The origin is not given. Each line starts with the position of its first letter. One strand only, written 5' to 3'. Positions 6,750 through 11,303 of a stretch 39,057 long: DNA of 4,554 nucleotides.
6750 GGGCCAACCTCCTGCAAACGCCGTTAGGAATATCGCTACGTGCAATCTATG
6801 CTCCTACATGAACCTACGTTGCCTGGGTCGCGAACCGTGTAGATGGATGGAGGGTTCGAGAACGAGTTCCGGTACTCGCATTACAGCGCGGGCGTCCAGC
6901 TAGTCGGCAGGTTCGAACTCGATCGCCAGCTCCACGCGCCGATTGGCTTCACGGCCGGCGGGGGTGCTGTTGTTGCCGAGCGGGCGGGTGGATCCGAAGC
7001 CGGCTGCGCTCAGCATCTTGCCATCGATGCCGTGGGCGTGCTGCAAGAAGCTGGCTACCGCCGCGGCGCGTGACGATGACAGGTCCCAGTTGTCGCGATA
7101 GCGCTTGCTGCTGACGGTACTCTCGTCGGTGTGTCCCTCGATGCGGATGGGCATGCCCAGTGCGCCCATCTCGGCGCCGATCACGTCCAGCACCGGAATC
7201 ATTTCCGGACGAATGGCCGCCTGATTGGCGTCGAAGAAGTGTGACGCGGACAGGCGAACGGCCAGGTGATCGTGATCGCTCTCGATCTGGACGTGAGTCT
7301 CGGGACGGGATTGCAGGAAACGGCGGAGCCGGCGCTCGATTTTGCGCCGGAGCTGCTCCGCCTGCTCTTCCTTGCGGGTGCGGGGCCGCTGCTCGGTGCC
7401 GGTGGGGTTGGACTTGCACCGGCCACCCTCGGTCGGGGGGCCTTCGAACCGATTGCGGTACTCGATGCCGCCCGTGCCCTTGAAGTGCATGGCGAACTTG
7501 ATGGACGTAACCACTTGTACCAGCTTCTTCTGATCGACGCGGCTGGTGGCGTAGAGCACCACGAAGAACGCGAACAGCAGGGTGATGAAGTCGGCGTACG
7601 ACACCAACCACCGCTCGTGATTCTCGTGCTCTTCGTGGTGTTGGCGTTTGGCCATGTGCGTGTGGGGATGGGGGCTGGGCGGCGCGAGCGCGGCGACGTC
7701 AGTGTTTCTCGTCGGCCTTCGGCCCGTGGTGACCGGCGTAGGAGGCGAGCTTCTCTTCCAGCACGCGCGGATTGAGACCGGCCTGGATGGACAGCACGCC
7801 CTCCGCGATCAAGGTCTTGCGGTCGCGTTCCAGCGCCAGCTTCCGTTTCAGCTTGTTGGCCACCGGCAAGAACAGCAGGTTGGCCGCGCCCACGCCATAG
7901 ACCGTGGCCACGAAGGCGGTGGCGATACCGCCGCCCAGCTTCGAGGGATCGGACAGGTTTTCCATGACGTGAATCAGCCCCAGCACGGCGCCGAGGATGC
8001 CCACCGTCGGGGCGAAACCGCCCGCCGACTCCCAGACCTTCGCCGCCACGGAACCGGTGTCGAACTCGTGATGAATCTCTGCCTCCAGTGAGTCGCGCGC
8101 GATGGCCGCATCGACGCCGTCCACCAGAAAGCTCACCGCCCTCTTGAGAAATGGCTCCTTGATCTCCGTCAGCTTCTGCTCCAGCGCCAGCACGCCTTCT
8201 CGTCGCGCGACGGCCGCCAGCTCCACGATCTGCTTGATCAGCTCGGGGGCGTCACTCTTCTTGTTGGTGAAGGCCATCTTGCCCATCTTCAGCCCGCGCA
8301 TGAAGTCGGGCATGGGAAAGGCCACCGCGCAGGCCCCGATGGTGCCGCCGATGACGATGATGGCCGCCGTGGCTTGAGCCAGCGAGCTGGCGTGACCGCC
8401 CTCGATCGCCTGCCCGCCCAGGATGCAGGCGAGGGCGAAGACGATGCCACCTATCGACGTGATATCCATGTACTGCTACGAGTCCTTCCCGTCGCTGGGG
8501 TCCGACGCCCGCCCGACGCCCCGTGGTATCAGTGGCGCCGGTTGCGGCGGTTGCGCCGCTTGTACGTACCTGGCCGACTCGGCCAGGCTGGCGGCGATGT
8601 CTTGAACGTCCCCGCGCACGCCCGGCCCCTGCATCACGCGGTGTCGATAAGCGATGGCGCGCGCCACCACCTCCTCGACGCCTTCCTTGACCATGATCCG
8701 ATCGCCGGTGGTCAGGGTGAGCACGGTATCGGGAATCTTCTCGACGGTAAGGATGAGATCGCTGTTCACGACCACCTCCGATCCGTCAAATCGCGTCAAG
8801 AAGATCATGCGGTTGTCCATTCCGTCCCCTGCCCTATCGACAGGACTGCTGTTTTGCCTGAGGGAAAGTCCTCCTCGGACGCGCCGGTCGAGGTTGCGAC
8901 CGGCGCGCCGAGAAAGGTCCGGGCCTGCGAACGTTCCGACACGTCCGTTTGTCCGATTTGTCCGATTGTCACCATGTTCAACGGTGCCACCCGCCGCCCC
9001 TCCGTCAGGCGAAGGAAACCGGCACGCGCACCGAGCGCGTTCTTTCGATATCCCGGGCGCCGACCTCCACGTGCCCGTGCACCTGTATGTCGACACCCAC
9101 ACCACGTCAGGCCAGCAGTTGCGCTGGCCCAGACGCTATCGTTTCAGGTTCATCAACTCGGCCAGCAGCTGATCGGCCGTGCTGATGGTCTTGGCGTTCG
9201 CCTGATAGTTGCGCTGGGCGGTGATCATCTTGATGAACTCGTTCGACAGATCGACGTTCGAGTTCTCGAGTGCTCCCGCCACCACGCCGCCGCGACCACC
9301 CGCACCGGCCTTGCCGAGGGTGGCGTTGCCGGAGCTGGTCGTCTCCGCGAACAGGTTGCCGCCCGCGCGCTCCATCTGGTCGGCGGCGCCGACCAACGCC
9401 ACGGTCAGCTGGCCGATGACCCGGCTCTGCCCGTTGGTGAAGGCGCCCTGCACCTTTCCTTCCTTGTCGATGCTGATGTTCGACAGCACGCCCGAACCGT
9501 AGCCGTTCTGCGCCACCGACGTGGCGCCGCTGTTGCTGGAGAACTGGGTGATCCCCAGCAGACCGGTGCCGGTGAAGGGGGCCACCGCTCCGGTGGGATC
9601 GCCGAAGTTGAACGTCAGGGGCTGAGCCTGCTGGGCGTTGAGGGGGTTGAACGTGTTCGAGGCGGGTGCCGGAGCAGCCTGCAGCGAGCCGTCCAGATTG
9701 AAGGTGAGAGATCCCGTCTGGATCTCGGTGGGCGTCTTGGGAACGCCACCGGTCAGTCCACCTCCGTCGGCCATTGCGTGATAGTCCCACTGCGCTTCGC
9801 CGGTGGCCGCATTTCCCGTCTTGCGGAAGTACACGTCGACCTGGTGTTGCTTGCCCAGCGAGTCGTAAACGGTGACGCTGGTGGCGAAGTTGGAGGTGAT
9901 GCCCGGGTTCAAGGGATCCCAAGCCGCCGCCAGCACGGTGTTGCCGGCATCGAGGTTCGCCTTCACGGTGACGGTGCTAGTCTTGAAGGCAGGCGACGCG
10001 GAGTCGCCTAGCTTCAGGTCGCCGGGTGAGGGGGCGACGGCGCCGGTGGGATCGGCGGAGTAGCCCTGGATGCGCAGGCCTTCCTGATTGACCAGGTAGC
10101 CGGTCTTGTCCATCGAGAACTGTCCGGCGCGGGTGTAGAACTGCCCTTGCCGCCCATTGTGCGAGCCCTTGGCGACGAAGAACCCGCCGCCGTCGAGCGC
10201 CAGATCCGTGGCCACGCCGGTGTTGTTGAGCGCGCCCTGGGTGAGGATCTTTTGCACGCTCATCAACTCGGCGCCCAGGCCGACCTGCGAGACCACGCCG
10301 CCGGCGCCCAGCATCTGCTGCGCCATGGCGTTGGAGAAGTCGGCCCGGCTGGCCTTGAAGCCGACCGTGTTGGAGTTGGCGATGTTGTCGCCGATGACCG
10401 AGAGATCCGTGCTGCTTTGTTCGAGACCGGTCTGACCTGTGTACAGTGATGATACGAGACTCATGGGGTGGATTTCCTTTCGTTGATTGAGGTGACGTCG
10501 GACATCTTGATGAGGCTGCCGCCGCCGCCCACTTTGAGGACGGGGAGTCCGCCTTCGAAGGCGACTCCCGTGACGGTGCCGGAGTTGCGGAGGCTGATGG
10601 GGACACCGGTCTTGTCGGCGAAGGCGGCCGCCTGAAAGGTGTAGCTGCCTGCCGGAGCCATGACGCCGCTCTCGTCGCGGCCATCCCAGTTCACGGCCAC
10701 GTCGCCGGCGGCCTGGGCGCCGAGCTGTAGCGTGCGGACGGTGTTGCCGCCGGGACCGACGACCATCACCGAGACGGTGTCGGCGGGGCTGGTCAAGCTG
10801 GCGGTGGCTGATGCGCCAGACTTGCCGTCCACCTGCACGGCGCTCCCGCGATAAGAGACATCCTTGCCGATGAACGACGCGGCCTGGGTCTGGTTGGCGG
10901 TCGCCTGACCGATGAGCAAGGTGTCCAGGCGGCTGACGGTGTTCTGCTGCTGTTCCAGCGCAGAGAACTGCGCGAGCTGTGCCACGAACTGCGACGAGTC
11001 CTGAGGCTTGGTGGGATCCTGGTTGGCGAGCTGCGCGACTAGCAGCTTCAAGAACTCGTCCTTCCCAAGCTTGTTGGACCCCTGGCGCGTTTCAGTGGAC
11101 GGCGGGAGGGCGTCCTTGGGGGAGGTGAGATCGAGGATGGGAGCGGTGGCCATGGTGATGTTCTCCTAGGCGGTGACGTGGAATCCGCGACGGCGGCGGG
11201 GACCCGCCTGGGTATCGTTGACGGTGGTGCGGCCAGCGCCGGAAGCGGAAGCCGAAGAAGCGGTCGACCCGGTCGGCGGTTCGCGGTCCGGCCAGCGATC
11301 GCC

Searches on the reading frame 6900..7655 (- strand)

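Call 14: search_protein_families(library=pfam, proteins=[window:6900-7655:-], max_evalue=0.001)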
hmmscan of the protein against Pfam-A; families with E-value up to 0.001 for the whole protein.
window:6900-7655:- (251 aa): 2 families
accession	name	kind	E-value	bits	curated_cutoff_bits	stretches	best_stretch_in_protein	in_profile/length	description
PF13677.11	MotB_plug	-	5.4e-22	77.6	24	1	4-55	6-57/58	Membrane MotB of proton-channel complex MotA/MotB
PF00691.25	OmpA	-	3e-17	63.2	27.2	1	140-239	1-98/98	OmpA family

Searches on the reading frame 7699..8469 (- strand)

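Call 14: search_protein_families(library=pfam, proteins=[window:7699-8469:-], max_evalue=0.001)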
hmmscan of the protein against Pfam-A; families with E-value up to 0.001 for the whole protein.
window:7699-8469:- (256 aa): 2 families
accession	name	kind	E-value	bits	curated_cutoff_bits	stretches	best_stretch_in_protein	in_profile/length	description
PF01618.21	MotA_ExbB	-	9.5e-30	103.4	22.9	1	102-214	4-121/127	MotA/TolQ/ExbB proton channel family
PF20560.3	MotA_N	-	2.6e-10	40.8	27.3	1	7-92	2-91/91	Motility protein A N-terminal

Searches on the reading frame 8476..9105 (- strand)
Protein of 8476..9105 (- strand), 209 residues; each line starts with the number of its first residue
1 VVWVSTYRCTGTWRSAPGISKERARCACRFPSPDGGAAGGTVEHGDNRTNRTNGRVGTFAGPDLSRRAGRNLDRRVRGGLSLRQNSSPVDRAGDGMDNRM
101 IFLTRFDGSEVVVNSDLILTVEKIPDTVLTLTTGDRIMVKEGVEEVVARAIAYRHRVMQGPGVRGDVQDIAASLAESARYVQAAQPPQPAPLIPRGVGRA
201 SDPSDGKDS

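Call 14: search_protein_families(library=pfam, proteins=[window:8476-9105:-], max_evalue=0.001)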
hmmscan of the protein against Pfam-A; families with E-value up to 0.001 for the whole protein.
window:8476-9105:- (209 aa): 1 family
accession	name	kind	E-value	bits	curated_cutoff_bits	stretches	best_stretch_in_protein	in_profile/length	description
PF06289.16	FlbD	-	1e-22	79.9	24.7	1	100-158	1-59/59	Flagellar and Swarming motility proteins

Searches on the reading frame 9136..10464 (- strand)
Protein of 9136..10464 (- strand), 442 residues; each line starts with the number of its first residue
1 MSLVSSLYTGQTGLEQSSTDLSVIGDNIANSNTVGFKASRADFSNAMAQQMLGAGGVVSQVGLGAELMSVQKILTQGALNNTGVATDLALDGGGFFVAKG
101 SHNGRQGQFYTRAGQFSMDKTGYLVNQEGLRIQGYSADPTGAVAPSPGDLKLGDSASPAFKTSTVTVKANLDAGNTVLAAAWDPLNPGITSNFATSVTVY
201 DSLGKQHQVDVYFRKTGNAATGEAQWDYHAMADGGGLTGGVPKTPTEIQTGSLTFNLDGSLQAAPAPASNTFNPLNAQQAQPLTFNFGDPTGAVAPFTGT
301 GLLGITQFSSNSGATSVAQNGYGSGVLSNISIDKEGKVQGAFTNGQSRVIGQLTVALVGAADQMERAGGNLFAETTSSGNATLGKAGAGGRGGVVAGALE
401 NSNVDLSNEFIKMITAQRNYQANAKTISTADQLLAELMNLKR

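Call 14: search_protein_families(library=pfam, proteins=[window:9136-10464:-], max_evalue=0.001)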
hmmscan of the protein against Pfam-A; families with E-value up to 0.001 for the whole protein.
window:9136-10464:- (442 aa): 4 families
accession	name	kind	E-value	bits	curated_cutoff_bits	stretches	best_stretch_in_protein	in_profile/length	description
PF07559.19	FlgE_D2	-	1.8e-26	93.7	22.7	1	170-322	1-142/142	Flagellar basal body protein FlaE D2 domain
PF06429.18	Flg_bbr_C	-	3.4e-17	62.1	23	1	396-440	2-46/46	Flagellar basal body rod FlgEFG protein C-terminal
PF22692.1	LlgE_F_G_D1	-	2.1e-10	41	27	1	89-142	1-44/64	Flagellar hook protein FlgE/F/G D1 domain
PF00460.25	Flg_bb_rod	-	1.3e-08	35.1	20.7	1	7-37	1-31/31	Flagella basal body rod protein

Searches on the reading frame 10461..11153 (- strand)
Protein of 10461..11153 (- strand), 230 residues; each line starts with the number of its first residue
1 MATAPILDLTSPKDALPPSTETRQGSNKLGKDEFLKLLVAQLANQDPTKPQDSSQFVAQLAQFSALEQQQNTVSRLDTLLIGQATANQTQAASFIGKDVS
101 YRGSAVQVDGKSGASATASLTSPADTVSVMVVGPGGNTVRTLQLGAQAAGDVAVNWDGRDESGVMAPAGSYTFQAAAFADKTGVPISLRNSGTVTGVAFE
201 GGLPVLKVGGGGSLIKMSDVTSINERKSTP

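Call 14: search_protein_families(library=pfam, proteins=[window:10461-11153:-], max_evalue=0.001)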
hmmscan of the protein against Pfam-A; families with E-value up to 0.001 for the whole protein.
window:10461-11153:- (230 aa): 3 families
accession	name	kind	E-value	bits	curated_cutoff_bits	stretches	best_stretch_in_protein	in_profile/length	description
PF03963.19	FlgD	-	2e-22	79.6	27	1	19-77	16-74/75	Flagellar hook capping protein - N-terminal region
PF13860.13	FlgD_ig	-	3.4e-19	69.1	27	1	105-177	3-75/79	FlgD Ig-like domain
PF13861.12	FLgD_tudor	-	2.5e-09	37.7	26.9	1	87-221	2-58/58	FlgD Tudor-like domain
